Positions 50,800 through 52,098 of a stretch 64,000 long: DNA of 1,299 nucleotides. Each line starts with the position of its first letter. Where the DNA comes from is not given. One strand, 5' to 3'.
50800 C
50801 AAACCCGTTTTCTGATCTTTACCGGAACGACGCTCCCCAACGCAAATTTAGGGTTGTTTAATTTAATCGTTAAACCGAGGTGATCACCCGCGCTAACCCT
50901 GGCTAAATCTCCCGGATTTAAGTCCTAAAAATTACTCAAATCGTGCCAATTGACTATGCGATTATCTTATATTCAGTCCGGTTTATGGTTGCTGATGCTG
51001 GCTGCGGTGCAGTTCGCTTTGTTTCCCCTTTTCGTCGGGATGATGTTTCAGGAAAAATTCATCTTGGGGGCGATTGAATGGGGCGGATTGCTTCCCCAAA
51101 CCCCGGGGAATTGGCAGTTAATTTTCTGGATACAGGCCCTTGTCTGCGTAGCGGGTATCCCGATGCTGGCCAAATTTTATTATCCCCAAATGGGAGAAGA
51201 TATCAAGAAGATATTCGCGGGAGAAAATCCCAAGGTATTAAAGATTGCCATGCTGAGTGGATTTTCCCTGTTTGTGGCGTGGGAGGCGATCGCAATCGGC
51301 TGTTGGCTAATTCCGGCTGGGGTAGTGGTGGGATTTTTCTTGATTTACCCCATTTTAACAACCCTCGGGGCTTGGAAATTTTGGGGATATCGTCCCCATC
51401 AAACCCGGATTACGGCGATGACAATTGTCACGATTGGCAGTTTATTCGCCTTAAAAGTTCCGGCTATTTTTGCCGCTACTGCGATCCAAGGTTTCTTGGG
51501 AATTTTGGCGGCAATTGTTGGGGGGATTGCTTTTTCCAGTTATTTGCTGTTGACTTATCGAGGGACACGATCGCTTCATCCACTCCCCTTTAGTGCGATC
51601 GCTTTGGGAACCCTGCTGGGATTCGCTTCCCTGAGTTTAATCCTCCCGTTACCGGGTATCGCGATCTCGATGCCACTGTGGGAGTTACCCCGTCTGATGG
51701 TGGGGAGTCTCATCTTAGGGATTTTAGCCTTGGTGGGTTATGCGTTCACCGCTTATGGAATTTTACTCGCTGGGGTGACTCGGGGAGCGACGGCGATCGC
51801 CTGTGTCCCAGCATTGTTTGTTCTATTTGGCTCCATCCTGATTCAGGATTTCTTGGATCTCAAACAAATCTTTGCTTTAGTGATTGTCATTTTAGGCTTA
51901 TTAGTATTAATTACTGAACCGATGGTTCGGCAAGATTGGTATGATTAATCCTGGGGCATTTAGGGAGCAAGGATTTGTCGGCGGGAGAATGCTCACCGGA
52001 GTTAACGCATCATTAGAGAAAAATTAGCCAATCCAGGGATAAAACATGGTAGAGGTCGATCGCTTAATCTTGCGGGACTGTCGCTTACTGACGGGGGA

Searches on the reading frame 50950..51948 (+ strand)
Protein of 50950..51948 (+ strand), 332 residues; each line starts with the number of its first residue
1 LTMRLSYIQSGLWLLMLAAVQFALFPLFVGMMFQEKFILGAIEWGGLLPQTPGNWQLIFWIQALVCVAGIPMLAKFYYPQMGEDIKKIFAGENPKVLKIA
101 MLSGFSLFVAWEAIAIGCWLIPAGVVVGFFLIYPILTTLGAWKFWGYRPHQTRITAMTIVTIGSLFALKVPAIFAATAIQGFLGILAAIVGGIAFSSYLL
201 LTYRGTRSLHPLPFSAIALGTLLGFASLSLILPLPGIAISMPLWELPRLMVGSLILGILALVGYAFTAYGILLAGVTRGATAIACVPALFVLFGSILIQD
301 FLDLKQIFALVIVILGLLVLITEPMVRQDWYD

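Call 3: search_protein_families(library=pfam, proteins=[window:50950-51948:+], max_evalue=1)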
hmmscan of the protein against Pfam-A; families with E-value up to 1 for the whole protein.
window:50950-51948:+ (332 aa): 1 family
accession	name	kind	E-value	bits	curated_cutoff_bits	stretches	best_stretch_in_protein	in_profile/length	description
PF00892.27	EamA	-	1.8e-08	35.2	28.2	1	183-321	2-134/135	EamA-like transporter family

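Call 4: search_protein_families(library=ncbifam, proteins=[window:50950-51948:+], max_evalue=1)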
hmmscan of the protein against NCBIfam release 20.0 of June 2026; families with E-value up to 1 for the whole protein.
window:50950-51948:+ (332 aa): 0 families

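Call 6: search_solved_structures(query=window:50950-51948:+, max_evalue=10, show_alignments=2)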
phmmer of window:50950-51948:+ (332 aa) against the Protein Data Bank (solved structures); distinct sequences matched with E-value up to 10: 0.

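Call 7: find_homologous_proteins(query=window:50950-51948:+, max_evalue=0.001)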
Query window:50950-51948:+ (332 aa): 5 proteins with E <= 0.001 among 8000 candidates.
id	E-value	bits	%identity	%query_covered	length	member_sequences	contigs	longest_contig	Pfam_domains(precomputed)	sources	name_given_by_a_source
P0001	2.0e-203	693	99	99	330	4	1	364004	PF00892.27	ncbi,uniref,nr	ncbi:DMT family transporter [Laspinema olomoucense]|uniref:DMT family transporter n=1 Tax=Laspinema 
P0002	1.5e-180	618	89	99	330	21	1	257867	PF00892.27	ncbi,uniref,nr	ncbi:DMT family transporter [Laspinema sp. A4]|uniref:DMT family transporter n=1 Tax=Laspinema sp. D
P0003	1.1e-177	609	88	99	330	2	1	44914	PF00892.27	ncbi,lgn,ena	-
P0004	3.7e-176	604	88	99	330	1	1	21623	PF00892.27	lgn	-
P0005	6.3e-107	376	58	99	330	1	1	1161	PF00892.27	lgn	-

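Call 9: find_encoding_contigs(protein=P0002, flank=6000, max_places=4)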
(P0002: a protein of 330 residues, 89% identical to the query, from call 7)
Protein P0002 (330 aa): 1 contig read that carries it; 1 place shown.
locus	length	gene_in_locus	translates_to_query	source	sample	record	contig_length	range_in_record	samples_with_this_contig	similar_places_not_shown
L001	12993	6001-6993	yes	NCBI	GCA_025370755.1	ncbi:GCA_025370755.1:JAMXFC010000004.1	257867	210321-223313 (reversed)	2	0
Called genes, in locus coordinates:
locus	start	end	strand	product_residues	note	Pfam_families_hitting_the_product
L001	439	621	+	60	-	PF01165:Ribosomal_S21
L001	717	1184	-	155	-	PF01668:SmpB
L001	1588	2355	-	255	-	-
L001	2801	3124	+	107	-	PF14105:DUF4278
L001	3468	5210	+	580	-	-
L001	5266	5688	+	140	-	-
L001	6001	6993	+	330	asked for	PF00892:EamA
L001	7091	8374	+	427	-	PF01979:Amidohydro_1, PF07969:Amidohydro_3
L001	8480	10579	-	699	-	PF00072:Response_reg, PF00512:HisKA, PF02518:HATPase_c, PF00072:Response_reg, PF23198:PDE8A_N (weak)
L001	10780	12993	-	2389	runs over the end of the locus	PF02743:dCache_1, PF00672:HAMP, PF00989:PAS, PF13426:PAS_9, PF08447:PAS_3, PF08447:PAS_3, PF00989:PAS, PF08448:PAS_4, +19 more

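Call 10: find_encoding_contigs(protein=P0003, flank=6000, max_places=4)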
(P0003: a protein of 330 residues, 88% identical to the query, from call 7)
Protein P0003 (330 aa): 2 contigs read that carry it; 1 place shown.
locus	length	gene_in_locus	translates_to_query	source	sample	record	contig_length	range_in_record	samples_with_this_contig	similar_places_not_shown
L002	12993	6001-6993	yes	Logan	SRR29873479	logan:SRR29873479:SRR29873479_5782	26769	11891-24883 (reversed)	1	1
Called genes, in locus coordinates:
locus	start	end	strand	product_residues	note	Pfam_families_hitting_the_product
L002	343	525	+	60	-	PF01165:Ribosomal_S21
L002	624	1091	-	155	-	PF01668:SmpB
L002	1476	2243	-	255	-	-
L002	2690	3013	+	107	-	PF14105:DUF4278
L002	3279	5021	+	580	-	-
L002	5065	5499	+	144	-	-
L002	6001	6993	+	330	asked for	PF00892:EamA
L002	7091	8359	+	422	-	PF01979:Amidohydro_1, PF07969:Amidohydro_3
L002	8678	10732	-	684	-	PF00072:Response_reg, PF23198:PDE8A_N (faint), PF00512:HisKA, PF02518:HATPase_c, PF00072:Response_reg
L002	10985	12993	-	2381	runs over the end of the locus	PF02743:dCache_1, PF00672:HAMP, PF00989:PAS, PF13426:PAS_9, PF08447:PAS_3, PF00989:PAS, PF08448:PAS_4, PF13426:PAS_9, +15 more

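Call 16: search_protein_representatives(protein=window:50950-51948:+)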
Query: 332 residues. Proteins with E-value up to 0.001 (for the whole library): 177; up to 1e-10: 133; up to 1e-30: 14. The best 150 are listed.
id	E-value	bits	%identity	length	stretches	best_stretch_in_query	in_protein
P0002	4.8e-181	618.1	89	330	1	3-332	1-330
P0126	1.2e-39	153.2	37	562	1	10-325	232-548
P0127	2.8e-37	145.4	34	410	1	6-325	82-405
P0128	3.6e-37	145.1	35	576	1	4-325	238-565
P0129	5.7e-35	137.8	33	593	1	8-325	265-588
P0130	1.2e-34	136.7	33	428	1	5-325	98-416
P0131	7.0e-34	134.2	34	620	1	8-328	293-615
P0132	2.9e-33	132.2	30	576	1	6-327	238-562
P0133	5.3e-33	131.4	32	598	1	11-326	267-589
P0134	8.7e-33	130.6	33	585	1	6-323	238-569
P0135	2.1e-32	129.4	31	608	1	2-325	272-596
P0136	1.1e-31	127.0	34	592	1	6-325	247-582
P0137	1.9e-31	126.2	31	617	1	7-325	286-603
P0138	7.1e-31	124.4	33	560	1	5-326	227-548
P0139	1.1e-29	120.5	33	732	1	6-321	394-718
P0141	1.7e-29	119.8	31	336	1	10-323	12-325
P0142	2.1e-29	119.5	33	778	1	4-323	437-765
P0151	3.5e-26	109.0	32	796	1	4-326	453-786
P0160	4.4e-24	102.0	30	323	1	12-323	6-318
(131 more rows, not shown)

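Call 17: search_protein_families(library=pfam, proteins=[P0126, P0127, P0128, P0129, P0131, P0139, P0142, P0151, P0141, P0160], max_evalue=0.01)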
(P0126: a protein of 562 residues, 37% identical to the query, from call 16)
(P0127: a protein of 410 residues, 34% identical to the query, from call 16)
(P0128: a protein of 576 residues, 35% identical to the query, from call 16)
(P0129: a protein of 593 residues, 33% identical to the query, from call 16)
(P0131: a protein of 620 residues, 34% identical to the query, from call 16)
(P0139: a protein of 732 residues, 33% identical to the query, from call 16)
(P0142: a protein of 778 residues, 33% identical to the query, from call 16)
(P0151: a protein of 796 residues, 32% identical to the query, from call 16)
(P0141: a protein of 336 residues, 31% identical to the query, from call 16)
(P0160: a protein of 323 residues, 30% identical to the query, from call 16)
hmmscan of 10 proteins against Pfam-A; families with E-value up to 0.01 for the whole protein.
P0126 (562 aa): 4 families
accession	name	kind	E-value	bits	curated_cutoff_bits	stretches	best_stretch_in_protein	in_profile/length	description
PF00892.27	EamA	-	1.4e-22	80.9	28.2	2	406-544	3-134/135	EamA-like transporter family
PF04142.21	Nuc_sug_transp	-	0.00028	20.6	27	1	513-559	123-169/315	Nucleotide-sugar transporter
PF03151.22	TPT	-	0.00059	19.7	30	0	298-418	40-158/291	Triose-phosphate Transporter family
PF16913.11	PUNUT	-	0.0053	16.5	30.6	1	467-546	68-147/321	Purine nucleobase transmembrane transport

P0127 (410 aa): 1 family
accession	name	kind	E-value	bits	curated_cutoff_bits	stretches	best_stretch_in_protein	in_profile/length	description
PF00892.27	EamA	-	1.8e-19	70.8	28.2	2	262-401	2-134/135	EamA-like transporter family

P0128 (576 aa): 3 families
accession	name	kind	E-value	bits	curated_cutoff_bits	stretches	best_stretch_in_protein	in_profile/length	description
PF00892.27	EamA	-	2.7e-22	79.9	28.2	2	422-561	2-134/135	EamA-like transporter family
PF16913.11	PUNUT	-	0.002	17.9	30.6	1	462-564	46-148/321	Purine nucleobase transmembrane transport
PF03151.22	TPT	-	0.0028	17.5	30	0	333-477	62-197/291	Triose-phosphate Transporter family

P0129 (593 aa): 2 families
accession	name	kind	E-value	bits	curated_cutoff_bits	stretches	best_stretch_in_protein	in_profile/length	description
PF00892.27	EamA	-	1.1e-17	65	28.2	2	445-584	2-134/135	EamA-like transporter family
PF03151.22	TPT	-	0.0047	16.8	30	1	497-583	47-135/291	Triose-phosphate Transporter family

P0131 (620 aa): 1 family
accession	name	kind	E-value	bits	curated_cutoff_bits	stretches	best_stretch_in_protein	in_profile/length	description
PF00892.27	EamA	-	8.8e-19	68.6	28.2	2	469-608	2-134/135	EamA-like transporter family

P0139 (732 aa): 1 family
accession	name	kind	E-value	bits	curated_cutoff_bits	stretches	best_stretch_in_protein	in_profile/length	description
PF00892.27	EamA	-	7.1e-20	72.1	28.2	2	579-718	2-134/135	EamA-like transporter family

P0142 (778 aa): 3 families
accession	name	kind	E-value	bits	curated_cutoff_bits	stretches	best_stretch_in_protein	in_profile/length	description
PF00892.27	EamA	-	3.8e-19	69.7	28.2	1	625-762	3-133/135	EamA-like transporter family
PF17749.6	MIP-T3_C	-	0.0023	18.4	25.8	1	153-209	80-136/154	Microtubule-binding protein MIP-T3 C-terminal region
PF07889.17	DUF1664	-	0.0095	16.4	34.6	0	25-109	32-116/124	Protein of unknown function (DUF1664)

P0151 (796 aa): 3 families
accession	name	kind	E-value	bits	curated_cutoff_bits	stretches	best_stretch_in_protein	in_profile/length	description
PF00892.27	EamA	-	9.1e-18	65.3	28.2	1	643-780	3-133/135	EamA-like transporter family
PF16913.11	PUNUT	-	0.0073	16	30.6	1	680-793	42-157/321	Purine nucleobase transmembrane transport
PF20667.3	Sec10_N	-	0.0087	16.6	27.4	0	150-204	6-60/118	Exocyst complex component Sec10, N-terminal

P0141 (336 aa): 2 families
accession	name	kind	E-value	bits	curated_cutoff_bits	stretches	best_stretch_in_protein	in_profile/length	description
PF00892.27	EamA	-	2.1e-20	73.8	28.2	2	185-323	3-134/135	EamA-like transporter family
PF03151.22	TPT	-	0.001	18.9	30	1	210-323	29-136/291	Triose-phosphate Transporter family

P0160 (323 aa): 2 families
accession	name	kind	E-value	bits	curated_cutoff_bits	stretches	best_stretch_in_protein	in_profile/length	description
PF00892.27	EamA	-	4.8e-19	69.4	28.2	2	177-316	3-134/135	EamA-like transporter family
PF10639.15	TMEM234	-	0.0047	17.4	30.1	0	260-312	57-109/113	Putative transmembrane family 234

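Call 18: list_cluster_members(proteins=[P0126, P0127, P0128, P0129, P0130, P0131, P0141, P0160, P0139, P0142])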
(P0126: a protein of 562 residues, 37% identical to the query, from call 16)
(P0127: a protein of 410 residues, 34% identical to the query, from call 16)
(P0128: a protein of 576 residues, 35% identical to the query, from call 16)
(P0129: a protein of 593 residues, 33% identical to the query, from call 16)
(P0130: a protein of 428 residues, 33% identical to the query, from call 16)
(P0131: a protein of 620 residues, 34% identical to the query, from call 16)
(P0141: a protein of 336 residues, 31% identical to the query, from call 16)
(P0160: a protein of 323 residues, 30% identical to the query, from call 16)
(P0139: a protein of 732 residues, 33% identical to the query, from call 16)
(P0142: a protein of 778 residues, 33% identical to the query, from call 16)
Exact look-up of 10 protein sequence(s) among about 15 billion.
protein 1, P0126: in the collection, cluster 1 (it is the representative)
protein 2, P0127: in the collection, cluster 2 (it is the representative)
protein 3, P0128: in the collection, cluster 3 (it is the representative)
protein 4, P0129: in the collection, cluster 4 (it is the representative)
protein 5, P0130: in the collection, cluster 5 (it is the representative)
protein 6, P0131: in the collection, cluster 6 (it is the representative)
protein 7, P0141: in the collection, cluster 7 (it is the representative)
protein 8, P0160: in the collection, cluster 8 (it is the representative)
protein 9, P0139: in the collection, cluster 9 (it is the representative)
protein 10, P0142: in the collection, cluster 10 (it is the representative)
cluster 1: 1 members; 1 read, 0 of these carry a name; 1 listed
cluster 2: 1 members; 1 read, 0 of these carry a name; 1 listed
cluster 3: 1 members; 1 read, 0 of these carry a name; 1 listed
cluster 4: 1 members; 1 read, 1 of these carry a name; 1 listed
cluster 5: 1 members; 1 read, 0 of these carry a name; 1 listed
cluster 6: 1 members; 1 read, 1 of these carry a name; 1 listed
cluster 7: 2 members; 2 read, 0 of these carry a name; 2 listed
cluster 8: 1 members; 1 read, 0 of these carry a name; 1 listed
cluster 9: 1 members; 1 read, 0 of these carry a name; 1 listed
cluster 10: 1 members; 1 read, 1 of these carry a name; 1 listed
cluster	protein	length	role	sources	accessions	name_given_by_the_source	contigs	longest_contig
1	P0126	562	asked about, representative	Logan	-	-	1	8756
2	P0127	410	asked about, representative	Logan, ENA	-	-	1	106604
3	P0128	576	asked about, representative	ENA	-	-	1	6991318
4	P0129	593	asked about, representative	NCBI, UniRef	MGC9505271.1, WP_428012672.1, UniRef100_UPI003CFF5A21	DMT family transporter [Baaleninema sp.] | DMT family transporter n=1 Tax=Baaleninema sp. TaxID=3101197 RepID=UPI003CFF5A21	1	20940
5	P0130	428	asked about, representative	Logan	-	-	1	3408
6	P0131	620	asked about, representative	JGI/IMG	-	drug/metabolite transporter (DMT)-like permease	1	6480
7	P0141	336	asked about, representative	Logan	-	-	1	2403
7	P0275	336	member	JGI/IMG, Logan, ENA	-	-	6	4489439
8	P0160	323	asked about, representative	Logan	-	-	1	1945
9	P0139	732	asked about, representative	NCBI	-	-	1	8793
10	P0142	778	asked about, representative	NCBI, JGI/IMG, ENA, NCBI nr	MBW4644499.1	MAG: EamA family transporter [Goleter apudmare HA4340-LM2] | drug/metabolite transporter (DMT)-like permease | EamA family transporter [Goleter apudmare HA4340-LM2]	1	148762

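Call 20: find_encoding_contigs(protein=P0128, flank=6000, max_places=3)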
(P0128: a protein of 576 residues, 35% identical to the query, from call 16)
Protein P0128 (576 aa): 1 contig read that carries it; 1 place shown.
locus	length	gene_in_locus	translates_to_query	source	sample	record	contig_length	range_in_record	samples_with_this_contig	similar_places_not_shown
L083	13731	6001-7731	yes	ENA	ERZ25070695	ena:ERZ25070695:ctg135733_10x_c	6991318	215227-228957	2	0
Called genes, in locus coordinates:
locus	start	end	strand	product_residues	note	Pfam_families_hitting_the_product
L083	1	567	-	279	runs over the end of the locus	PF00005:ABC_tran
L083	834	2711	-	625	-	PF00069:Pkinase, PF07714:PK_Tyr_Ser-Thr, PF03109:ABC1 (weak), PF13432:TPR_16 (weak), PF14559:TPR_19 (weak), PF13432:TPR_16 (weak), PF00515:TPR_1, PF07719:TPR_2, +11 more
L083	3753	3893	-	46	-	PF13808:DDE_Tnp_1_assoc (weak)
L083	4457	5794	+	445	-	PF03092:BT1, PF07690:MFS_1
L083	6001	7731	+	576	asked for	PF00892:EamA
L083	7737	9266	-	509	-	PF01134:GIDA (faint), PF07992:Pyr_redox_2, PF13738:Pyr_redox_3 (weak), PF00070:Pyr_redox, PF02852:Pyr_redox_dim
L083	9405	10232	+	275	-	PF00561:Abhydrolase_1, PF12146:Hydrolase_4, PF12697:Abhydrolase_6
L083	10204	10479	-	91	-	-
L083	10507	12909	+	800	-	PF02129:Peptidase_S15 (weak), PF00326:Peptidase_S9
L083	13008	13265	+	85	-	-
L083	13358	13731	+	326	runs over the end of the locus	PF04960:Glutaminase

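Call 33: find_encoding_contigs(protein=P0142, flank=6000, max_places=2)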
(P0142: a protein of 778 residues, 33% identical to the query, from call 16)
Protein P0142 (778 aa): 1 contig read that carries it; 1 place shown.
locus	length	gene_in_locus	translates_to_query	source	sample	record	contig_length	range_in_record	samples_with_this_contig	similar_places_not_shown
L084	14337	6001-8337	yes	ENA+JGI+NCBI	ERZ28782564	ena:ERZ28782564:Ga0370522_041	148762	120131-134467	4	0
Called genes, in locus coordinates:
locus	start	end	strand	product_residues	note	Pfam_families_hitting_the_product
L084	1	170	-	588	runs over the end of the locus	PF00890:FAD_binding_2 (weak), PF07992:Pyr_redox_2 (weak), PF12831:FAD_oxidored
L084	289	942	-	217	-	PF00440:TetR_N, PF17938:TetR_C_29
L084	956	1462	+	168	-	PF01494:FAD_binding_3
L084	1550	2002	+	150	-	PF12728:HTH_17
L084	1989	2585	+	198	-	PF13470:PIN_3, PF26343:VapC50_C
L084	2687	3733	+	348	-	PF08240:ADH_N, PF00107:ADH_zinc_N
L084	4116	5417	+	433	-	PF01384:PHO4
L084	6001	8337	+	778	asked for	PF00892:EamA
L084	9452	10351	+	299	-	PF03574:Peptidase_S48, PF18460:HetR_C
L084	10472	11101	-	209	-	-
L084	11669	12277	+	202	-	PF00163:Ribosomal_S4, PF01479:S4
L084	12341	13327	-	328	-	PF04055:Radical_SAM, PF06463:Mob_synth_C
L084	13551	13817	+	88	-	-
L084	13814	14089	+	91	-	PF13470:PIN_3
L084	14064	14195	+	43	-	-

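Call 34: find_encoding_contigs(protein=P0275, flank=6000, max_places=3)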
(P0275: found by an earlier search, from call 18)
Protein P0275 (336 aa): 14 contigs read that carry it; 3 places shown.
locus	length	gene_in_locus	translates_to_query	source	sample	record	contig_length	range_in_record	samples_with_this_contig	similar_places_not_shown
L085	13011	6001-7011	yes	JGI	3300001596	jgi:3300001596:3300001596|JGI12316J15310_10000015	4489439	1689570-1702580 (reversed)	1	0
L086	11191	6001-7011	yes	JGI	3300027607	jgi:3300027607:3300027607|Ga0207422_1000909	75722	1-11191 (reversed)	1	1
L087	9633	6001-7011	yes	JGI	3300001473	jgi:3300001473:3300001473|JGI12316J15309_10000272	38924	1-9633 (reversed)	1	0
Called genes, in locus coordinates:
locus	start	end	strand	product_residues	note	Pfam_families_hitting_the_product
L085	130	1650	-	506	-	-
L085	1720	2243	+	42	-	-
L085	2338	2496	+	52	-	-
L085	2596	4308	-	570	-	PF14516:AAA_35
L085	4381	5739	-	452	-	PF14516:AAA_35, PF13401:AAA_22 (weak)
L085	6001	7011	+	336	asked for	PF00892:EamA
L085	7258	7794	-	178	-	-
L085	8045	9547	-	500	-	-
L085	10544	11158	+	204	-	-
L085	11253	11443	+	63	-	-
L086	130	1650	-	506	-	-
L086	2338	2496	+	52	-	-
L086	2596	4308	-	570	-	PF14516:AAA_35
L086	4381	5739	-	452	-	PF14516:AAA_35, PF13401:AAA_22 (weak)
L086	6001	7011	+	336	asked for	PF00892:EamA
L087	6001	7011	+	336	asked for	PF00892:EamA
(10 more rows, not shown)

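Call 35: find_encoding_contigs(protein=P0127, flank=6000, max_places=2)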
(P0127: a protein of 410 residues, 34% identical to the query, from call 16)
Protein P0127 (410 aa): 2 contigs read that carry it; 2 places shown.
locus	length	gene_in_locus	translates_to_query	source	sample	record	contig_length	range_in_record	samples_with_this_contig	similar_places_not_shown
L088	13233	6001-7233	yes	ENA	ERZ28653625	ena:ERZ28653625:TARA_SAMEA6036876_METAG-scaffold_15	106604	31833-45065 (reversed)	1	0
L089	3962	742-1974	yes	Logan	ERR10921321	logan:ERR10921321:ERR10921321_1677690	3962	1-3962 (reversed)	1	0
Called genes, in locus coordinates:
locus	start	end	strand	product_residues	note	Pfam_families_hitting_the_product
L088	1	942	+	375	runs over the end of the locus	PF14568:SUKH_6 (faint), PF09346:SMI1_KNR4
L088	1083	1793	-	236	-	PF08291:Peptidase_M15_3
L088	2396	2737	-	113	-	PF08869:XisI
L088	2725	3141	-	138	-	PF08814:XisH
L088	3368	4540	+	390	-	-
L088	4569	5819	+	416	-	PF01384:PHO4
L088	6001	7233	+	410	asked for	PF00892:EamA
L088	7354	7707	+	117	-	PF04255:DUF433 (weak)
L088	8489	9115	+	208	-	-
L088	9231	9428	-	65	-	-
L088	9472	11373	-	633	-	PF19568:Spore_III_AA, PF00004:AAA (weak), PF25516:PTPase, PF01424:R3H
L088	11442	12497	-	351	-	PF12838:Fer4_7 (faint), PF25160:LdpA_Fe-S-bd, PF12617:LdpA_C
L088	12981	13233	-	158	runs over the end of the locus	PF11909:NdhN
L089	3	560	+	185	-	?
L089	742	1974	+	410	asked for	PF00892:EamA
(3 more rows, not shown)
